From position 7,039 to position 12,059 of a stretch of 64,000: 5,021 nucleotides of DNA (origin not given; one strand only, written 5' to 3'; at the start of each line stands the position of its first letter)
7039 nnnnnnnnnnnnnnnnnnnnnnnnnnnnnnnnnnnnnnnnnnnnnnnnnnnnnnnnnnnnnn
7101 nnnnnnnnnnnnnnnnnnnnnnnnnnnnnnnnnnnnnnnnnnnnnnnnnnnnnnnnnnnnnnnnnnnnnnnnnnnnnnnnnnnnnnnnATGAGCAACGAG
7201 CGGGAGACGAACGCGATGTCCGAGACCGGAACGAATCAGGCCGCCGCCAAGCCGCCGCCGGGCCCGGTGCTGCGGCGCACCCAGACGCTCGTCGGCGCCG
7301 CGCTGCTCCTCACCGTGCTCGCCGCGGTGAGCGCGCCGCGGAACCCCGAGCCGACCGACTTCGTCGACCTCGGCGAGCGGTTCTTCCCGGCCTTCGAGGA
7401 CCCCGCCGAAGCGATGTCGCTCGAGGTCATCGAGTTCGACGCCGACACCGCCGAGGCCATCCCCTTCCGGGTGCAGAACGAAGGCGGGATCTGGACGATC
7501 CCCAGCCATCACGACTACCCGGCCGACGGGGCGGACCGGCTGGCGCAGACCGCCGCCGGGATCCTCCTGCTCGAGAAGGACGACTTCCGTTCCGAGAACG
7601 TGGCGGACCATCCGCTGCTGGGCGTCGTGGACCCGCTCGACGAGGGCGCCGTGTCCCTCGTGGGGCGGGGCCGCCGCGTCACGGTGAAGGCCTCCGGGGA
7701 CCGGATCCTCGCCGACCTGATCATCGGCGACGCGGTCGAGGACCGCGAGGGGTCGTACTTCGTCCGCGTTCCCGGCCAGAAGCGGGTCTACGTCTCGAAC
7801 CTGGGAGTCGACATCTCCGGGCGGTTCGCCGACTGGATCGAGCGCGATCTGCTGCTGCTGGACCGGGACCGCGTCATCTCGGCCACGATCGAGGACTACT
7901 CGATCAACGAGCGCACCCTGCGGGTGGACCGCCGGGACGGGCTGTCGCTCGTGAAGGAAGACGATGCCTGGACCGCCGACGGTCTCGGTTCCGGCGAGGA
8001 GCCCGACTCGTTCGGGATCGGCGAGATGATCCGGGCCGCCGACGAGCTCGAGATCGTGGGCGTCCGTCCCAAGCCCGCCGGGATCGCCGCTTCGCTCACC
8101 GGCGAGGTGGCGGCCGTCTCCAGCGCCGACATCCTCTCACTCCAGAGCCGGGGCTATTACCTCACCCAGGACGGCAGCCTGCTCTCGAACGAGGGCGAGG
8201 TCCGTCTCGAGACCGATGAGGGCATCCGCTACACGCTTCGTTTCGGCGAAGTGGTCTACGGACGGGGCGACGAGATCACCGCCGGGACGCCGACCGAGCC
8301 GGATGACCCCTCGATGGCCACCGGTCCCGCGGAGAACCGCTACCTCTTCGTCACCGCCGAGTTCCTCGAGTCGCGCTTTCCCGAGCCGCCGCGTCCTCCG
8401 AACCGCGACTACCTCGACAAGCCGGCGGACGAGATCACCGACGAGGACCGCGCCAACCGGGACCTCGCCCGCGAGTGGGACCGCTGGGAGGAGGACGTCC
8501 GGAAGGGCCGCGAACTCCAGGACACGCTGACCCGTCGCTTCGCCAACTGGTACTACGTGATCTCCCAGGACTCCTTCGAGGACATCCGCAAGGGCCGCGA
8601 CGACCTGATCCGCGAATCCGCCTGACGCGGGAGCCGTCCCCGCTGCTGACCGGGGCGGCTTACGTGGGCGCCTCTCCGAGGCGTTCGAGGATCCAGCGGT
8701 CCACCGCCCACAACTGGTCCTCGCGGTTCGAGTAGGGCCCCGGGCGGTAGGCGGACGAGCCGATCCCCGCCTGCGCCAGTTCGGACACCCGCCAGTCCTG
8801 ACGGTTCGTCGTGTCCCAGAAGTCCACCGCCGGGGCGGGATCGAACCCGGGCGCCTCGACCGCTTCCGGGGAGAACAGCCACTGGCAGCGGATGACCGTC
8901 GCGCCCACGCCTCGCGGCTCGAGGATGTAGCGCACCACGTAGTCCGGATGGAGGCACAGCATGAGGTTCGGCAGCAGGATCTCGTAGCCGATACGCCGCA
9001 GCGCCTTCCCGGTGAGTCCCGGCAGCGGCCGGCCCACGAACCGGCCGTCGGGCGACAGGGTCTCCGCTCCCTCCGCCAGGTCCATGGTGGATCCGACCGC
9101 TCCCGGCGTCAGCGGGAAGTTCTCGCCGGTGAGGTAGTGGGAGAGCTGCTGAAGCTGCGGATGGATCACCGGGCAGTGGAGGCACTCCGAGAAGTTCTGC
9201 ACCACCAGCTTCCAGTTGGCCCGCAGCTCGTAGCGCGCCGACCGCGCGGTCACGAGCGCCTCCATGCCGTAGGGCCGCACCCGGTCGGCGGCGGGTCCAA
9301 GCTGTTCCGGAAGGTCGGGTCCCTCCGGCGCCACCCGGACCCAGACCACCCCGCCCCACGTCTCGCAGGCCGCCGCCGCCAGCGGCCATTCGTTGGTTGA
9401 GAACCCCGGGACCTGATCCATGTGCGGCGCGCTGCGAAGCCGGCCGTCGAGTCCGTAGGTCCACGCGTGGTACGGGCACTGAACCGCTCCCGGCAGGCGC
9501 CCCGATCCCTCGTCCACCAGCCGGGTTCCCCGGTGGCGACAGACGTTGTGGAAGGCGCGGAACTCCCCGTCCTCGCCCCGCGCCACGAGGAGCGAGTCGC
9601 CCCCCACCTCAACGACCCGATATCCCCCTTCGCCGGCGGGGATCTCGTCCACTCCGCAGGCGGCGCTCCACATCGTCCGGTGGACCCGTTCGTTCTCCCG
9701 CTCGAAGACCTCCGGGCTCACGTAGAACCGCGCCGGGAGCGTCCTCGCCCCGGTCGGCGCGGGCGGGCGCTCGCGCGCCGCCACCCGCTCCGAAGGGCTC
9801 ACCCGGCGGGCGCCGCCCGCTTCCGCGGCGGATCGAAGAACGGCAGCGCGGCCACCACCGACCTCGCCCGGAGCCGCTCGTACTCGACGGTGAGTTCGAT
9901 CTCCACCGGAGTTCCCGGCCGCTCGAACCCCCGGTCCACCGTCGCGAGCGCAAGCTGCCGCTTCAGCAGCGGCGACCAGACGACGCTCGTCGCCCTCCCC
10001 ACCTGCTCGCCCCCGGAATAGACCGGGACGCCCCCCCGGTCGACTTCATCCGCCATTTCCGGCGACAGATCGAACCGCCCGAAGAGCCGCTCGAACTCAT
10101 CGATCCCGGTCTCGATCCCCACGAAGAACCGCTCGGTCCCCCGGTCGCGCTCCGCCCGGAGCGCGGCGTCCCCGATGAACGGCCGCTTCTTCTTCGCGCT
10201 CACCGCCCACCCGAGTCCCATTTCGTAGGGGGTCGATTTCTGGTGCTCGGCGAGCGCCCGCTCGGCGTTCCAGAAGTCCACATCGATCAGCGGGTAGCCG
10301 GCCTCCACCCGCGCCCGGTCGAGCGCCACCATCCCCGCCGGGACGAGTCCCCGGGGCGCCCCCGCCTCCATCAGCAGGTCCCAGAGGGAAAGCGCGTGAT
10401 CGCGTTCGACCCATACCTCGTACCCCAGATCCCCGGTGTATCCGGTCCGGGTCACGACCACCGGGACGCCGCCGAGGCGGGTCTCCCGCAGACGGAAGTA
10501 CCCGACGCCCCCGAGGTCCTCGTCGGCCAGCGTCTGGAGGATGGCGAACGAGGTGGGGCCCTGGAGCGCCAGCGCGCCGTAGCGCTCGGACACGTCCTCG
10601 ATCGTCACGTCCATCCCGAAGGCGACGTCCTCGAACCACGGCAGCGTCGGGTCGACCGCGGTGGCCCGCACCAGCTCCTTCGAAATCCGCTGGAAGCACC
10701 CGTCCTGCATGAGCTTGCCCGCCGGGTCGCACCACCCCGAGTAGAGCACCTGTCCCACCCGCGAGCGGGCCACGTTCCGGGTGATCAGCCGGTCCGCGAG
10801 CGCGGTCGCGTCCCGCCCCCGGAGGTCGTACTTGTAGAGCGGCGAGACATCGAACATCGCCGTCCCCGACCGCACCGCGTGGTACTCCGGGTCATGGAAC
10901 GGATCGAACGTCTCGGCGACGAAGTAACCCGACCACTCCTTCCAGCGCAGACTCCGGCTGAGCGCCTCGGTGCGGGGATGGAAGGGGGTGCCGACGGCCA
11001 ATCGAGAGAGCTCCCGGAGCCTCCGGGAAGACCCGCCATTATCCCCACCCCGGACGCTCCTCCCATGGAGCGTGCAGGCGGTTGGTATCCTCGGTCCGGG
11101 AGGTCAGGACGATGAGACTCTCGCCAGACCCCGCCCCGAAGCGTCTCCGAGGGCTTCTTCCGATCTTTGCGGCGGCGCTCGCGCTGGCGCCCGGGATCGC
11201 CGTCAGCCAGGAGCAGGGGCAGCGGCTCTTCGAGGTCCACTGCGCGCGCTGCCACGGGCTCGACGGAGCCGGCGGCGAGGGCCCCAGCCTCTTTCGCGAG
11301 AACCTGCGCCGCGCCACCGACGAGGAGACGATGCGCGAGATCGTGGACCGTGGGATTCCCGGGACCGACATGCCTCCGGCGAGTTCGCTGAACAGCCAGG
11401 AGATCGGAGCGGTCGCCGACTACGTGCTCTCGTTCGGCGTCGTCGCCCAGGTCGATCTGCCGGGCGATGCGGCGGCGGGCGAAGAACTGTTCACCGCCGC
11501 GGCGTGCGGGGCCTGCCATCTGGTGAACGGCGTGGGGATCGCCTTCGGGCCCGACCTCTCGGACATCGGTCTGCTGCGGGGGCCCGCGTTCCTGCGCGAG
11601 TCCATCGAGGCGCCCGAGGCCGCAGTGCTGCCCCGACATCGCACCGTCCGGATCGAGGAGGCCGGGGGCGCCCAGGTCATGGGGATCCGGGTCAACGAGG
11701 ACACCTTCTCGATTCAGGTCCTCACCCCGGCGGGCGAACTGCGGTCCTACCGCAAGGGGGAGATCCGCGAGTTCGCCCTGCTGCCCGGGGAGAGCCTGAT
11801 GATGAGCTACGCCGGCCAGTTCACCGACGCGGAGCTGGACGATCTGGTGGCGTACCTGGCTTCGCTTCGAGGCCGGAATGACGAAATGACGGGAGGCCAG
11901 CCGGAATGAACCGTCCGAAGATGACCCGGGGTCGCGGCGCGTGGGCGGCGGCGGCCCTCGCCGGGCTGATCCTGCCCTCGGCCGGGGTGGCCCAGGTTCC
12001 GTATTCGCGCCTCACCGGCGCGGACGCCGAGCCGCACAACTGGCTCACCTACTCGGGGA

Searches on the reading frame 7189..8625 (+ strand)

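Call 78: search_protein_families(library=pfam, proteins=[window:7189-8625:+], max_evalue=0.00001)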
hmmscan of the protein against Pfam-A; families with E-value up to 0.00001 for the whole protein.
window:7189-8625:+ (478 aa): 1 family
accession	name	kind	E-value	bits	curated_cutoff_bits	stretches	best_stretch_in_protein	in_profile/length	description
PF14238.11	DUF4340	-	7.6e-16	59.3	25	1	102-291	1-166/183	Domain of unknown function (DUF4340)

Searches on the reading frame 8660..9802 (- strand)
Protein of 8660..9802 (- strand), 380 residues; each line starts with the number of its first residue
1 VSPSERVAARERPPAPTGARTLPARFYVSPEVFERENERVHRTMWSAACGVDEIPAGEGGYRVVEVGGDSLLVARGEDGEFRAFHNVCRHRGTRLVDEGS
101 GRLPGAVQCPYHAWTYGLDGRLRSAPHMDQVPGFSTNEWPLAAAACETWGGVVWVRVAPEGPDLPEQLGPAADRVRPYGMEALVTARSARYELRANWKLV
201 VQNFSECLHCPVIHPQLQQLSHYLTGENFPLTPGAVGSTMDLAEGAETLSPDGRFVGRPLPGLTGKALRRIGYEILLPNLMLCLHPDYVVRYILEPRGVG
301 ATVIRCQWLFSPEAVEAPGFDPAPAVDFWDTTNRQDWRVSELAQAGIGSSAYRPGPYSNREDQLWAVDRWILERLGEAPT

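Call 78: search_protein_families(library=pfam, proteins=[window:8660-9802:-], max_evalue=0.00001)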
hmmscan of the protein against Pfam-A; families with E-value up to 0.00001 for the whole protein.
window:8660-9802:- (380 aa): 2 families
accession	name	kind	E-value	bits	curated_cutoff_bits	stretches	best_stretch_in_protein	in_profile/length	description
PF00848.25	Ring_hydroxyl_A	-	2.3e-39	135.9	24.9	1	181-376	2-207/208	Ring hydroxylating alpha subunit (catalytic domain)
PF00355.32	Rieske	-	2.9e-21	75.6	20.3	1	45-134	2-87/88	Rieske [2Fe-2S] domain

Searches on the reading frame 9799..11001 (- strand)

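Call 78: search_protein_families(library=pfam, proteins=[window:9799-11001:-], max_evalue=0.00001)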
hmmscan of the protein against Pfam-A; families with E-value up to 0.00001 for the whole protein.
window:9799-11001:- (400 aa): 2 families
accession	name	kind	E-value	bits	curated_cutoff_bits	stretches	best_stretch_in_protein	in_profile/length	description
PF01571.26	GCV_T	-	3.4e-53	180.9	25.6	1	19-266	11-255/255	Aminomethyltransferase folate-binding domain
PF08669.17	GCV_T_C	-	1.5e-13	50.9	25.9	1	317-390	9-80/80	Glycine cleavage T-protein C-terminal barrel domain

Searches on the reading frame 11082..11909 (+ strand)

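Call 78: search_protein_families(library=pfam, proteins=[window:11082-11909:+], max_evalue=0.00001)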
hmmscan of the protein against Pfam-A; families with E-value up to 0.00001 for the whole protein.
window:11082-11909:+ (275 aa): 2 families
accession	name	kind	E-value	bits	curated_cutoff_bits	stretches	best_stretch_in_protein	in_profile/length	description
PF00034.26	Cytochrom_C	-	4.7e-24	85.9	21.3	2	44-117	2-88/90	Cytochrome c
PF13442.11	Cytochrome_CBB3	-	1.2e-22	80.4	27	1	44-115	4-68/68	Cytochrome C oxidase, cbb3-type, subunit III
